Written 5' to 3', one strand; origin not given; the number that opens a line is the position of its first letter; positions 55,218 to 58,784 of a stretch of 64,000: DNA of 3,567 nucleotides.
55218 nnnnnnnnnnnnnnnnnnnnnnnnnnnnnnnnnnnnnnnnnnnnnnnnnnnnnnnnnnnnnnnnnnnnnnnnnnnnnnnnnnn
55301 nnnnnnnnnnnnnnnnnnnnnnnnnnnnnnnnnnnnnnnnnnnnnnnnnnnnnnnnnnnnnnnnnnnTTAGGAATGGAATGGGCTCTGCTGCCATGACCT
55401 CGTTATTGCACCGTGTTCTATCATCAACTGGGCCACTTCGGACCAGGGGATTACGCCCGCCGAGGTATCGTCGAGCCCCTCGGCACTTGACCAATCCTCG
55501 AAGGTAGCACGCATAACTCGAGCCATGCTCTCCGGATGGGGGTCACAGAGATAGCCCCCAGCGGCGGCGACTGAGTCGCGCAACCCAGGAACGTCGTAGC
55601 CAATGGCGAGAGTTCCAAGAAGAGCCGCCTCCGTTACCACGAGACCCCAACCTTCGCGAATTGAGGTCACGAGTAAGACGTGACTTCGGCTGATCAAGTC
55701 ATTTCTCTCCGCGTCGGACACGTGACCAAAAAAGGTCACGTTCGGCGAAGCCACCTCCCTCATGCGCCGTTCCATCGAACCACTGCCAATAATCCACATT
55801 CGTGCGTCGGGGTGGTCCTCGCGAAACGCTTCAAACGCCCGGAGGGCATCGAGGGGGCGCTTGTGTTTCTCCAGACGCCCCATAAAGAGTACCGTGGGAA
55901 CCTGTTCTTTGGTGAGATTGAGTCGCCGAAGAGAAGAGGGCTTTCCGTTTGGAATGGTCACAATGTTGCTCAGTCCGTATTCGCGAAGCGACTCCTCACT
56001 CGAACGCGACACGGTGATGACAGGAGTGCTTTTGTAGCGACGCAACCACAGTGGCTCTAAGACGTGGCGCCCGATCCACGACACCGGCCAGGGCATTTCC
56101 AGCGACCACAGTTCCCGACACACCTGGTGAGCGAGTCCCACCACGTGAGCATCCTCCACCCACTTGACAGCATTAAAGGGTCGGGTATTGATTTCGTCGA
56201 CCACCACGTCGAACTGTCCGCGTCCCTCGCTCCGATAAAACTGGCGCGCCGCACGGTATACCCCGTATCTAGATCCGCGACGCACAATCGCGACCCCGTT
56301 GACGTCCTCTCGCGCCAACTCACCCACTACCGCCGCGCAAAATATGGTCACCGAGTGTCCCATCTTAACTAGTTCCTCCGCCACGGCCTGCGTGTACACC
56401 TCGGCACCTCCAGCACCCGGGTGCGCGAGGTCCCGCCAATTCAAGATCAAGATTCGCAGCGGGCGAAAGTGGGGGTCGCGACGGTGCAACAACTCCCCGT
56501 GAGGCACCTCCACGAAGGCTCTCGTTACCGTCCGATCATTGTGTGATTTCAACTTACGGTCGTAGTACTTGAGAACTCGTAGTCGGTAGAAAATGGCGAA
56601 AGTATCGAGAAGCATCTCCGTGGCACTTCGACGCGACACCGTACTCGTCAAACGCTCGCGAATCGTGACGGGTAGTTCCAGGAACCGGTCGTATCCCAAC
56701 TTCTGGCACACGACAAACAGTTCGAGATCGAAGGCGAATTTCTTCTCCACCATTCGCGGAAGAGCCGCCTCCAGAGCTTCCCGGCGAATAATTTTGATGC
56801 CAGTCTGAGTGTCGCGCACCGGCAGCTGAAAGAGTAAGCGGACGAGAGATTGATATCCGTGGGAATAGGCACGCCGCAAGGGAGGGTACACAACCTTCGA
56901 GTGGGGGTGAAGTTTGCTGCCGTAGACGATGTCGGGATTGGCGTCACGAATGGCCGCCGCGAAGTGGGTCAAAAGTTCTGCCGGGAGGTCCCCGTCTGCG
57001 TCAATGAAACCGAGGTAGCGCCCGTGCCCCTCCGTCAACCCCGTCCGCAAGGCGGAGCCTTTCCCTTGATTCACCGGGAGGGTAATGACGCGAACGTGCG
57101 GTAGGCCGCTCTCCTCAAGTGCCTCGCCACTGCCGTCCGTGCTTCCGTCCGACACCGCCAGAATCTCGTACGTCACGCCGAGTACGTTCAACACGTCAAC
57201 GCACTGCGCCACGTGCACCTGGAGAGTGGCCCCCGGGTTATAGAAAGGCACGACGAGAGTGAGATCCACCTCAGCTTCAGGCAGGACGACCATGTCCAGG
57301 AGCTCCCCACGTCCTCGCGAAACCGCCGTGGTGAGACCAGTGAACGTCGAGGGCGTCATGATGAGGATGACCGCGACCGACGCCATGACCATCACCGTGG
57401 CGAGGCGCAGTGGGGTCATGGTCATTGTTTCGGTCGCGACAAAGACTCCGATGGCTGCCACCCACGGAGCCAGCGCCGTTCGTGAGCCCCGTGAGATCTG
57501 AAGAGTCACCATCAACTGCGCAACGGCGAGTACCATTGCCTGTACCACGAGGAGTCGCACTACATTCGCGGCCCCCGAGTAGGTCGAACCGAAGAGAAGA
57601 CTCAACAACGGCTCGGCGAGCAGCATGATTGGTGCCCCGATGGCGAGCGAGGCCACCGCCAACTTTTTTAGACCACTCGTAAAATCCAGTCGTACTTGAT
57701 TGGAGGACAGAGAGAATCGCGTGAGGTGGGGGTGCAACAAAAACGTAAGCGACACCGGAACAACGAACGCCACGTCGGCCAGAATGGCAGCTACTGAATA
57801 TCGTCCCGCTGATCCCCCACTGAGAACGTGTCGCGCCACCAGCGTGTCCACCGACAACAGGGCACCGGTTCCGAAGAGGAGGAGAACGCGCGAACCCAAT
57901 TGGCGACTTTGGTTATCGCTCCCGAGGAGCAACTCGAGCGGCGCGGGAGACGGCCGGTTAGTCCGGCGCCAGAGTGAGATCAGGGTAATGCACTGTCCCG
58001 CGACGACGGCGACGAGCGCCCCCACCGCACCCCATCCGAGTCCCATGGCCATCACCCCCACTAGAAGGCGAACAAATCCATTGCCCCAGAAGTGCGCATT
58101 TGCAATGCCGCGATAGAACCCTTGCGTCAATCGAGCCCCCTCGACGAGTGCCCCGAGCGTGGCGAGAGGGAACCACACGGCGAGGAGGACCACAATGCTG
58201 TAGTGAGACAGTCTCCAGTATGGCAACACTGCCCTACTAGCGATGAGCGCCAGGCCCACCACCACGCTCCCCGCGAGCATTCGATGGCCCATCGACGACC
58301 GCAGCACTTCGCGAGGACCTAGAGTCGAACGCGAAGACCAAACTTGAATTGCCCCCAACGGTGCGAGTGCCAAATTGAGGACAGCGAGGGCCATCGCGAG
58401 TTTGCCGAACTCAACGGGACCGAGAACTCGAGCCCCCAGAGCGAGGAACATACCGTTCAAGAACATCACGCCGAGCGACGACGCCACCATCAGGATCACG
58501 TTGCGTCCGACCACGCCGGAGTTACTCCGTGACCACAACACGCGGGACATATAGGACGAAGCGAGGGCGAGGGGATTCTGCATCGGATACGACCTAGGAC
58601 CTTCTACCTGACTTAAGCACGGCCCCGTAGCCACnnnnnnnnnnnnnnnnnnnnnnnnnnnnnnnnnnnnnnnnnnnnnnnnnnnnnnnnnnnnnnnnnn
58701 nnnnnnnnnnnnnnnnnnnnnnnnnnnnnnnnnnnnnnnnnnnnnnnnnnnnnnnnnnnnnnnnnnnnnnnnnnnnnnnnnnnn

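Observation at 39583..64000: Polyprenyl-phosphate-dependent surface glycosylation system with three flippases and three GT-C-like transferases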

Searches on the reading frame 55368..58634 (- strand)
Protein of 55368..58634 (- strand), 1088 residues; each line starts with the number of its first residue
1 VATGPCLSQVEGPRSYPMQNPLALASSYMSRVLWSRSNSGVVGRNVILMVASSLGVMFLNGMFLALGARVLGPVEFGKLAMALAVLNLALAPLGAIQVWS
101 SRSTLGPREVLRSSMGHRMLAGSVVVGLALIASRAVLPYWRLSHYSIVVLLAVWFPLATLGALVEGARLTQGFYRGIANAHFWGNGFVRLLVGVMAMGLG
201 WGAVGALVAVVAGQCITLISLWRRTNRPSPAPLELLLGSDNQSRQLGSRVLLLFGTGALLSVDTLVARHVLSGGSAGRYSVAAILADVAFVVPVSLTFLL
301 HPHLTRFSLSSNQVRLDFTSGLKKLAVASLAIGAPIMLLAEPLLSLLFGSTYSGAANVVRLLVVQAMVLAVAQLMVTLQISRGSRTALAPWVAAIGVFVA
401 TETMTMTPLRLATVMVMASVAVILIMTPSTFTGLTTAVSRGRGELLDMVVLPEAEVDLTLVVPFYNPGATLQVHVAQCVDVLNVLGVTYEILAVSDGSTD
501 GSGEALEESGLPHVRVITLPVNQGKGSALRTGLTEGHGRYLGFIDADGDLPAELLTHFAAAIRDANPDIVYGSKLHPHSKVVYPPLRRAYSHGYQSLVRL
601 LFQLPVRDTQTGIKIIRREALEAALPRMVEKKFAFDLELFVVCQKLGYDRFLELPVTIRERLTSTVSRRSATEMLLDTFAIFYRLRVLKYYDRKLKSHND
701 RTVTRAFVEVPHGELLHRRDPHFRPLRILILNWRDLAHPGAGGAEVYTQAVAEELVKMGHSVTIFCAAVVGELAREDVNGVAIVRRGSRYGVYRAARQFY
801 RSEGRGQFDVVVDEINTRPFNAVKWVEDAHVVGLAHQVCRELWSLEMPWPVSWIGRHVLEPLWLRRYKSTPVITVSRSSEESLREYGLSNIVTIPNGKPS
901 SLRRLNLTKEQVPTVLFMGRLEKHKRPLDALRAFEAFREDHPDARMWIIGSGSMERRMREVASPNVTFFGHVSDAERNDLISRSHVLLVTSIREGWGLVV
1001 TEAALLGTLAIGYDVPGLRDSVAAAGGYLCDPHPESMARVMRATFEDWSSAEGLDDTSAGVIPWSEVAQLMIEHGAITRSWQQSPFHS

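Call 4: search_protein_families(library=pfam, proteins=[window:55368-58634:-], max_evalue=0.01)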
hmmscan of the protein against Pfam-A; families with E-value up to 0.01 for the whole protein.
window:55368-58634:- (1088 aa): 7 families
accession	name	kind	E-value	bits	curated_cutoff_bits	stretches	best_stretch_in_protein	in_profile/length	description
PF00534.26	Glycos_transf_1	-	2.5e-25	89.4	26.4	1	906-1052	9-163/172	Glycosyl transferases group 1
PF00535.33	Glycos_transf_2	-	1.4e-21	77.6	23.3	1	460-622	2-165/168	Glycosyl transferase family 2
PF13692.12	Glyco_trans_1_4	-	4.1e-20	72.9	27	1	913-1046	2-141/142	Glycosyl transferases group 1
PF13439.12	Glyco_transf_4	-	1.5e-15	58.1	28.5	1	742-897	2-165/170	Glycosyltransferase Family 4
PF13579.12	Glyco_trans_4_4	-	7.9e-11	43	29.7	1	742-897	1-158/158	Glycosyl transferase 4-like domain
PF20706.3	GT4-conflict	-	3.9e-07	29.8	26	1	905-1008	190-306/385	Family 4 Glycosyltransferase in conflict systems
PF13440.11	Polysacc_synt_3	-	0.00034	20.4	23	1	68-355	3-291/293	Polysaccharide biosynthesis protein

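Call 7: search_protein_families(library=ncbifam, proteins=[window:55368-58634:-], max_evalue=0.01)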
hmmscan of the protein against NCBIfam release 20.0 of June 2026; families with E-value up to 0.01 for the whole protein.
window:55368-58634:- (1088 aa): 33 families (the best 25 are shown)
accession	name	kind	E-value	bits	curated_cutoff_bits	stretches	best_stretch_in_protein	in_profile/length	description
TIGR04047.1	MSMEG_0565_glyc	hypoth_equivalog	4.4e-15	55.6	259.85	1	902-1050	183-344/373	MSMEG_0565 family glycosyltransferase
TIGR04157.1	glyco_rSAM_CFB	subfamily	1.7e-11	43.8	400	1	894-1021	209-338/406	TIGR04157 family glycosyltransferase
NF058614.1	PPMAGASynPpgS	equivalog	3.2e-11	43.1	370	1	457-622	1-163/226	polyprenyl-phospho-N-acetylgalactosaminyl synthase PpgS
TIGR03937.1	PgaC_IcaA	equivalog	6.1e-11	41.9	422.3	1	457-557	46-145/407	poly-beta-1,6-N-acetyl-D-glucosamine synthase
NF007482.0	PRK10073.1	equivalog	7.2e-11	41.7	423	1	456-557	6-105/334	glycosyltransferase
NF041875.1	EPS_EpsD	equivalog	3.2e-09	36.6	370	1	459-591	2-133/325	exopolysaccharide biosynthesis glycosyltransferase EpsD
NF053787.1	GlcN_PG_synth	equivalog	3.4e-09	36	480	1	896-1052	181-331/361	N-acetylglucosaminyl phosphatidylglycerol synthase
TIGR03449.1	mycothiol_MshA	equivalog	1.7e-08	33.8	462.5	1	898-1050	207-372/406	D-inositol-3-phosphate glycosyltransferase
NF041876.1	EPS_EpsE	equivalog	1.9e-08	34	400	1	911-1054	213-368/389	exopolysaccharide biosynthesis GT4 family glycosyltransferase EpsE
TIGR03999.1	thiol_BshA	equivalog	3.6e-08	32.7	273.7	1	901-1047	188-338/375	N-acetyl-alpha-D-glucosaminyl L-malate synthase BshA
NF041391.1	DPhHxTase_Halo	equivalog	4.2e-08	32.5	375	1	493-665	28-190/213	dolichyl-phosphate hexose transferase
NF047588.1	GlcsyltransPgfSStrep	equivalog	7.8e-08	31.9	500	1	457-625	2-168/308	glycosyltransferase PgfS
NF046085.1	XrtY_assoc_Gly1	equivalog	2.3e-07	30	400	1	888-1054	187-356/387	XrtY-associated glycosyltransferase XYAG1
TIGR02095.1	glgA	subfamily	2.6e-07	29.7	328.45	1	902-1025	283-410/477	glycogen/starch synthase, ADP-glucose type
TIGR04348.1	TIGR04348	equivalog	2.9e-07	29.8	300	1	909-1046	134-276/310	selenoneine biosynthesis selenosugar synthase SenB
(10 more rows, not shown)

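Call 30: find_homologous_proteins(query=window:55368-58634:-, max_evalue=1e-10)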
Query window:55368-58634:- (1088 aa): 49 proteins with E <= 1e-10 among 8000 candidates.
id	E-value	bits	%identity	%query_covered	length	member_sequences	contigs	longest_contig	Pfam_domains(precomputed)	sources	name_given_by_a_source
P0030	0.0e+0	2376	100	98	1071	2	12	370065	PF00534.27,PF13579.13,PF13439.13,PF00535.33,PF20706.4,PF13692.13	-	-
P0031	0.0e+0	1399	63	94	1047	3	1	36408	PF00534.27,PF13579.13,PF13439.13,PF00535.33,PF20706.4,PF13692.13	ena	-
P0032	1.0e-284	966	45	98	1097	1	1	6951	PF00534.27,PF13579.13,PF13439.13,PF13440.12,PF00535.33,PF20706.4,PF13692.13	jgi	jgi:glycosyltransferase involved in cell wall biosynthesis/O-antigen/teichoic acid export membrane p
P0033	1.3e-284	966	45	97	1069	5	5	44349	PF00534.27,PF13439.13,PF13440.12,PF00535.33,PF20706.4,PF13692.13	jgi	jgi:glycosyltransferase involved in cell wall biosynthesis/O-antigen/teichoic acid export membrane p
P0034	1.8e-282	959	45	97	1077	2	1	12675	PF00534.27,PF13439.13,PF13440.12,PF00535.33,PF20706.4,PF13692.13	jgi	jgi:glycosyltransferase involved in cell wall biosynthesis/O-antigen/teichoic acid export membrane p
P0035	4.1e-282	957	45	97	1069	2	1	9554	PF00534.27,PF13579.13,PF13439.13,PF13440.12,PF00535.33,PF20706.4,PF13692.13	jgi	jgi:glycosyltransferase involved in cell wall biosynthesis/O-antigen/teichoic acid export membrane p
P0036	2.7e-274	932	44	97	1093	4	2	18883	PF00534.27,PF13579.13,PF13439.13,PF00535.33,PF20706.4,PF13692.13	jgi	-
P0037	1.4e-271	923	44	97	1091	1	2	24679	PF00534.27,PF13579.13,PF13439.13,PF13440.12,PF00535.33,PF20706.4,PF13692.13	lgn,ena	-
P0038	2.8e-269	915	43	98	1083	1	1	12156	PF13641.13,PF00534.27,PF13579.13,PF13439.13,PF00535.33,PF20706.4,PF13692.13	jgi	jgi:glycosyltransferase involved in cell wall biosynthesis/O-antigen/teichoic acid export membrane p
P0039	9.5e-267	907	44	95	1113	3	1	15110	PF13641.13,PF00534.27,PF13579.13,PF13439.13,PF13440.12,PF00535.33,PF20706.4,PF13692.13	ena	-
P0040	1.1e-264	900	43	97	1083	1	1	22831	PF00534.27,PF13579.13,PF13439.13,PF13440.12,PF00535.33,PF20706.4,PF13692.13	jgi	jgi:glycosyltransferase involved in cell wall biosynthesis/O-antigen/teichoic acid export membrane p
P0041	1.9e-264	899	44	96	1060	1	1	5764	PF00534.27,PF13439.13,PF13440.12,PF00535.33,PF20706.4,PF13692.13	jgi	jgi:glycosyltransferase involved in cell wall biosynthesis/O-antigen/teichoic acid export membrane p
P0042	2.0e-264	899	43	97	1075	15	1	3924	PF00534.27,PF13439.13,PF13440.12,PF00535.33,PF20706.4,PF13692.13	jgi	jgi:glycosyltransferase involved in cell wall biosynthesis/O-antigen/teichoic acid export membrane p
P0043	5.7e-264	897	43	97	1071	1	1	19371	PF13641.13,PF00534.27,PF13579.13,PF13439.13,PF13440.12,PF00535.33,PF20706.4,PF13692.13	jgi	jgi:glycosyltransferase involved in cell wall biosynthesis/O-antigen/teichoic acid export membrane p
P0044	1.3e-263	896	44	95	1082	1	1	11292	PF13641.13,PF00534.27,PF13579.13,PF13439.13,PF13440.12,PF00535.33,PF20706.4,PF13692.13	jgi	jgi:glycosyltransferase involved in cell wall biosynthesis/O-antigen/teichoic acid export membrane p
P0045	5.3e-259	881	43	96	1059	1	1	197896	PF13641.13,PF00534.27,PF13439.13,PF13440.12,PF00535.33,PF20706.4,PF13692.13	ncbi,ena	-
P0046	5.8e-253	861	45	89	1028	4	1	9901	PF13641.13,PF00534.27,PF13579.13,PF13439.13,PF13440.12,PF00535.33,PF20706.4,PF13692.13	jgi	jgi:glycosyltransferase involved in cell wall biosynthesis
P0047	1.0e-250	854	42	95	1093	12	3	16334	PF00534.27,PF13579.13,PF13439.13,PF13440.12,PF00535.33,PF20706.4,PF13692.13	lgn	-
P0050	1.6e-230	787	44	83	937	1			PF13579.13,PF13439.13,PF13440.12,PF00535.33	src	-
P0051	5.0e-220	752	41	95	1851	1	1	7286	PF01943.23,PF00534.27,PF13439.13,PF13440.12,PF00535.33,PF20706.4,PF13692.13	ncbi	-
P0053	4.1e-211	722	40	95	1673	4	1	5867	PF00534.27,PF13439.13,PF13440.12,PF00535.33,PF20706.4,PF13692.13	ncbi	ncbi:MAG: glycosyltransferase, partial [Acidimicrobiales bacterium]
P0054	2.2e-208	713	40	96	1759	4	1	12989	PF00534.27,PF13439.13,PF13440.12,PF00535.33,PF20706.4,PF13692.13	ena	-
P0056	7.1e-205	702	39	60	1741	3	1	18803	PF13641.13,PF00534.27,PF13439.13,PF13440.12,PF00535.33,PF13692.13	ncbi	-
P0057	4.9e-203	696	39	97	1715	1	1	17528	PF01943.23,PF00534.27,PF13439.13,PF13440.12,PF00535.33,PF13692.13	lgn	-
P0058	3.3e-173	597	42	69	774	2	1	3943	PF13440.12,PF00535.33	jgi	jgi:O-antigen/teichoic acid export membrane protein/glycosyltransferase involved in cell wall biosyn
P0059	7.5e-153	530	37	89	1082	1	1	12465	PF01943.23,PF13641.13,PF00534.27,PF13579.13,PF13439.13,PF13440.12,PF00535.33,PF20706.4,PF13692.13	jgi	jgi:glycosyltransferase involved in cell wall biosynthesis/O-antigen/teichoic acid export membrane p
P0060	2.5e-152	528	38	81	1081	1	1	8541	PF01943.23,PF13641.13,PF00534.27,PF13579.13,PF13439.13,PF13440.12,PF00535.33,PF20706.4,PF13692.13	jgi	jgi:glycosyltransferase involved in cell wall biosynthesis/O-antigen/teichoic acid export membrane p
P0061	6.9e-141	490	34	90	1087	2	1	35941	PF00534.27,PF13579.13,PF13439.13,PF13440.12,PF00535.33,PF13692.13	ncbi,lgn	-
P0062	8.3e-136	473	34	92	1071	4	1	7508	PF13641.13,PF00534.27,PF13579.13,PF13439.13,PF00535.33,PF20706.4,PF13692.13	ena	-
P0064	6.8e-129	450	42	60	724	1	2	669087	PF01943.23,PF13440.12,PF00535.33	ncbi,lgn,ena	-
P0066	2.2e-125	439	38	61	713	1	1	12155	PF01943.23,PF00535.33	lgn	-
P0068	2.6e-98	349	37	52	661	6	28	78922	PF13440.12,PF00535.33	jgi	jgi:O-antigen/teichoic acid export membrane protein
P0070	2.3e-84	303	35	52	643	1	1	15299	PF13440.12,PF00535.33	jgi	jgi:O-antigen/teichoic acid export membrane protein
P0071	3.5e-72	262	35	47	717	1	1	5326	PF13641.13,PF13440.12,PF00535.33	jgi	jgi:O-antigen/teichoic acid export membrane protein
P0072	3.8e-68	249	35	58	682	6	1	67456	PF13440.12,PF00535.33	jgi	jgi:O-antigen/teichoic acid export membrane protein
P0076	1.5e-27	115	35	21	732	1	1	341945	PF10111.15,PF13641.13,PF13440.12,PF00535.33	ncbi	-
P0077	7.2e-22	96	30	30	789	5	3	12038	PF01943.23,PF00534.27,PF13524.13,PF13439.13,PF13440.12,PF13692.13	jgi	jgi:glycosyltransferase involved in cell wall biosynthesis/O-antigen/teichoic acid export membrane p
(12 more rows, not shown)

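Call 43: find_related_loci(query=A3, collection=genome_contigs, flank=10000)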
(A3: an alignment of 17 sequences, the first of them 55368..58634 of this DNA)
Query A3 (1088 aa) in genome_contigs; peptide patterns used: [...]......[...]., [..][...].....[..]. (x = any residue, [..] = any of these).
600 stretches matched a pattern (row limit reached: there are more); 563 encode a relative of the query (tblastn E <= 1e-3); the best 80 are kept; 80 distinct loci.
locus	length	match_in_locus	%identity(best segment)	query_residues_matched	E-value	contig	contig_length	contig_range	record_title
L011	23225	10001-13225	44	4-1072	0e+0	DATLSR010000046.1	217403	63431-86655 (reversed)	MAG TPA_asm: Acidimicrobiales bacterium isolate SMAG_U13935 k141_884603, whole genome shotgun sequence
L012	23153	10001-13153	42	33-1078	0e+0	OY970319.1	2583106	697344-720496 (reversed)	MAG: uncultured Acidimicrobiaceae bacterium isolate MFD03346.bin.1.10 genome assembly, chromosome: 1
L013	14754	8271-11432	43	39-1085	0e+0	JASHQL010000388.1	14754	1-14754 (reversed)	MAG: Streptosporangiaceae bacterium isolate JOPF074 JOPF_N14C_contig_205591, whole genome shotgun sequence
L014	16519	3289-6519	43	5-1072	0e+0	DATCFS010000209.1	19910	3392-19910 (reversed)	MAG TPA_asm: Acidimicrobiales bacterium isolate SMAG_U7786 k141_57202, whole genome shotgun sequence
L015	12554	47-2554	47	244-1072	0e+0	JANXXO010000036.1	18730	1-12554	MAG: Acidimicrobiaceae bacterium isolate GL140_3_metabat_14 GL140_3_k141_2026445, whole genome shotgun sequence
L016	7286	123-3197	41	31-1068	0e+0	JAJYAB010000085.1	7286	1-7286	MAG: Actinomycetes bacterium isolate BP8.bin115 NODE_18653_length_7286_cov_1.513340, whole genome shotgun sequence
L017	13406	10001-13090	42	49-1068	0e+0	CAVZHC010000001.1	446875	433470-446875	MAG: uncultured Actinomycetota bacterium isolate MFD03044.bin.1.165 genome assembly, contig: contig_2582, whole genome s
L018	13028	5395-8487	40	31-1072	0e+0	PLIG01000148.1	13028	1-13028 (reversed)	MAG: Acidimicrobiaceae bacterium isolate bog_564 73.20110800_S1D.50_contig_7502, whole genome shotgun sequence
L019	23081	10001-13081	43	49-1080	0e+0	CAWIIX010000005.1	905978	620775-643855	MAG: uncultured Actinomycetota bacterium isolate MFD09286.bin.2.29 genome assembly, contig: contig_11729, whole genome s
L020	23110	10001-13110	54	40-1064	0e+0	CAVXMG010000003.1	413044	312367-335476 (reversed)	MAG: uncultured Actinomycetes bacterium isolate MFD02671.bin.2.13 genome assembly, contig: contig_12659, whole genome sh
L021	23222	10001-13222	41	5-1072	0e+0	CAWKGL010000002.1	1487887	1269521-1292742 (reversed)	MAG: uncultured Acidimicrobiaceae bacterium isolate MFD01223.bin.1.83 genome assembly, contig: contig_23397, whole genom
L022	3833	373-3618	38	29-1076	0e+0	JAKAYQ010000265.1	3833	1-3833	MAG: Actinomycetes bacterium isolate YS5.bin29 NODE_18463_length_3833_cov_2.208311, whole genome shotgun sequence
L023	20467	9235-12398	42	40-1085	0e+0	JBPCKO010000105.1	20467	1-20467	MAG: Streptosporangiaceae bacterium isolate TH_ant_mag_54 S1Ck127_9779878_flag_0_multi_17.9916_len_20467, whole genome s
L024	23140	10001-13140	43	36-1072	0e+0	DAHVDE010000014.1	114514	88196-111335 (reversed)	MAG TPA_asm: Actinobacteria bacterium isolate clean4382 k141_932614, whole genome shotgun sequence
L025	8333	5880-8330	42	43-843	8e-160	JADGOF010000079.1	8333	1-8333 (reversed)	MAG: Acidimicrobiales bacterium isolate Chersky.15_91 contig-100_6241, whole genome shotgun sequence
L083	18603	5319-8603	43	47-1071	1e-132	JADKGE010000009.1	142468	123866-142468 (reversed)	MAG: Actinomycetota bacterium isolate Ribe_18-Q3-R11-54_BATAC.412 tig00009061-10-1421900, whole genome shotgun sequence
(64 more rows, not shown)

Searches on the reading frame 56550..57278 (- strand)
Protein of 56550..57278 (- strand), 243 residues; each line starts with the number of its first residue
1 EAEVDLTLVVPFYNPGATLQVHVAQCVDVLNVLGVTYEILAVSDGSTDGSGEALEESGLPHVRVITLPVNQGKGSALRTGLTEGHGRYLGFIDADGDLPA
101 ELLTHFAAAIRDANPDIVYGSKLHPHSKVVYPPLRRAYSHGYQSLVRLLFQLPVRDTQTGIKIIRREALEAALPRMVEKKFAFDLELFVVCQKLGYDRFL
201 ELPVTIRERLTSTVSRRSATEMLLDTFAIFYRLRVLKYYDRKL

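Call 62: search_solved_structures(query=window:56550-57278:-, max_evalue=0.001)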
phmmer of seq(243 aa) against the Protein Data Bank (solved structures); distinct sequences matched with E-value up to 0.001: 18.
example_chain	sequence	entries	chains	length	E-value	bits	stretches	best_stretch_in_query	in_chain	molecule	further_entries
5eke_A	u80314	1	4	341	3.3e-11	46.6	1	2-123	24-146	Uncharacterized glycosyltransferase sll0501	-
5ekp_C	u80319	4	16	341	3.3e-11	46.6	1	2-123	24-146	Uncharacterized glycosyltransferase sll0501 | Glycosyltransferase sll0501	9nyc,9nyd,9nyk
9nye_A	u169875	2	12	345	3.4e-11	46.6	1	2-123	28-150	Glycosyltransferase sll0501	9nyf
5mlz_A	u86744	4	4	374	1e-10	45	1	6-217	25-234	Dolichol monophosphate mannose synthase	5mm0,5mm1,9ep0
5hea_A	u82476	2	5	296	1.9e-08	37.6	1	6-117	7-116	Putative glycosyltransferase (GalT1)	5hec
9hwj_A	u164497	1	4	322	1.7e-07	34.5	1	6-117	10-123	Undecaprenyl-phosphate 4-deoxy-4-formamido-L-arabinose transferase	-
2z87_A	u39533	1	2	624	3e-07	33.7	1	9-100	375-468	Chondroitin synthase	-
2z86_A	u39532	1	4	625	3e-07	33.7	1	9-100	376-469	Chondroitin synthase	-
9bhc_C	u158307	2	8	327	1.5e-06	31.4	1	6-116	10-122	Undecaprenyl-phosphate 4-deoxy-4-formamido-L-arabinose transferase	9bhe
8vxh_A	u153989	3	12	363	1.9e-06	31.1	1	6-114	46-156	Undecaprenyl-phosphate 4-deoxy-4-formamido-L-arabinose transferase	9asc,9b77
6p61_A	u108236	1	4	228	0.00016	24.7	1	23-101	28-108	Glycosyltransferase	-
3l7m_A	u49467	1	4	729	0.00035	23.7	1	6-109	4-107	Teichoic acid biosynthesis protein F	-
3l7i_A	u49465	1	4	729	0.00035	23.6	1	6-109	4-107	Teichoic acid biosynthesis protein F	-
3l7j_A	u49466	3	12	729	0.00035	23.6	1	6-109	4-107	Teichoic acid biosynthesis protein F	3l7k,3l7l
9jma_A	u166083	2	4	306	0.00063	22.8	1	7-104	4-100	GalNAc(5)-diNAcBac-PP-undecaprenol beta-1,3-glucosyltransferase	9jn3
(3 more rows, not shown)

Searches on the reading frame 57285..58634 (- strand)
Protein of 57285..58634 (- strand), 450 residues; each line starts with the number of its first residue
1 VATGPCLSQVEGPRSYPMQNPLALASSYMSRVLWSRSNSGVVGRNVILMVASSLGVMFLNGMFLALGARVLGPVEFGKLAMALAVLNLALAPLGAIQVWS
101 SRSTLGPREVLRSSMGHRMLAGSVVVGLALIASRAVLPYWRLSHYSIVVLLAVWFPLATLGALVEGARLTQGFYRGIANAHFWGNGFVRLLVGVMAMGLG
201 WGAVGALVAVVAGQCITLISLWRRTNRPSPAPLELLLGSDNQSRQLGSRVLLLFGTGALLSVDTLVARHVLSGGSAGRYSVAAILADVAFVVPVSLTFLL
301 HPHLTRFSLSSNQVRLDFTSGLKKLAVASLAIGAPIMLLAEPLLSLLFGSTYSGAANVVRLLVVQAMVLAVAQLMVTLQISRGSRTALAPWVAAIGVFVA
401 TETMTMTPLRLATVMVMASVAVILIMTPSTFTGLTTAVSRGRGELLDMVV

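Call 26: search_protein_families(library=pfam, proteins=[window:57285-58634:-], max_evalue=5)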
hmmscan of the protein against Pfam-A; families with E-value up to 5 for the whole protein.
window:57285-58634:- (450 aa): 1 family
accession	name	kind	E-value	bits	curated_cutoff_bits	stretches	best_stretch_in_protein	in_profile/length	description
PF13440.11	Polysacc_synt_3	-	4.2e-05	23.4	23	1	68-355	3-291/293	Polysaccharide biosynthesis protein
